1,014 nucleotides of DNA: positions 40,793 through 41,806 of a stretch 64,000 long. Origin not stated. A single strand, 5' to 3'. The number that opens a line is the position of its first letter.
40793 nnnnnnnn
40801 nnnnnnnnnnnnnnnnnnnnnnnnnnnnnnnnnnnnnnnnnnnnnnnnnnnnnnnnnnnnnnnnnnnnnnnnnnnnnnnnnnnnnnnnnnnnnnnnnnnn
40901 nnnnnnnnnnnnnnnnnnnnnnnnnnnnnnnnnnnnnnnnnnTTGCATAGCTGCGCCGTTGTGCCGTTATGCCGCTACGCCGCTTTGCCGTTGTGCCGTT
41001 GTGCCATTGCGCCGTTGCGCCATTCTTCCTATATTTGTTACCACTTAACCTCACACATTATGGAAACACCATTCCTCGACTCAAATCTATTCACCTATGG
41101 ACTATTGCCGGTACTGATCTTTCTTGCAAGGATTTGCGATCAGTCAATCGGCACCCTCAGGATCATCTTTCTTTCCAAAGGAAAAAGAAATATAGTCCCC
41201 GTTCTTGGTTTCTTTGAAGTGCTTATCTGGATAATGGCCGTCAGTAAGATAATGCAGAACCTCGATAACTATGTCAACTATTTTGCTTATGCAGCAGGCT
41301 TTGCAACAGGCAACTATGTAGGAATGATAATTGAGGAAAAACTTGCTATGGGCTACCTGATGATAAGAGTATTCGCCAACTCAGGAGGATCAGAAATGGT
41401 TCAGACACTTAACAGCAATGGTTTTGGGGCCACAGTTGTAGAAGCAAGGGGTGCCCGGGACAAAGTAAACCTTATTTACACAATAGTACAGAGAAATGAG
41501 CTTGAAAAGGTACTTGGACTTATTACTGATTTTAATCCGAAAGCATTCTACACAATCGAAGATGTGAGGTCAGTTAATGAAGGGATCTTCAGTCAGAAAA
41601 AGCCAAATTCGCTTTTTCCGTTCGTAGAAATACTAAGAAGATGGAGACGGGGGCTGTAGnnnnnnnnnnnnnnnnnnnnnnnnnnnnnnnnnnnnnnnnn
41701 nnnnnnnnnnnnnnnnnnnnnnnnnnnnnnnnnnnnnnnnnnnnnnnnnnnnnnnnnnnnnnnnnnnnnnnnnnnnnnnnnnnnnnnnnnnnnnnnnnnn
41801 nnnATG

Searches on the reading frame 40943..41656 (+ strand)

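Call 97: search_protein_families(library=pfam, proteins=[window:40943-41656:+], max_evalue=0.0001)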
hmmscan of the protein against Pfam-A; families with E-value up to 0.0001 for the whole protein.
window:40943-41656:+ (238 aa): 2 families
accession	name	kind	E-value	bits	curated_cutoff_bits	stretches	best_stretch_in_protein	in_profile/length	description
PF18955.5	DUF5698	-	8.1e-26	90.7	27.5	1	71-128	1-58/58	Domain of unknown function (DUF5698)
PF10035.14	DUF2179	-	4.3e-12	46.1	22.8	1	161-211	1-53/55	Uncharacterized protein conserved in bacteria (DUF2179)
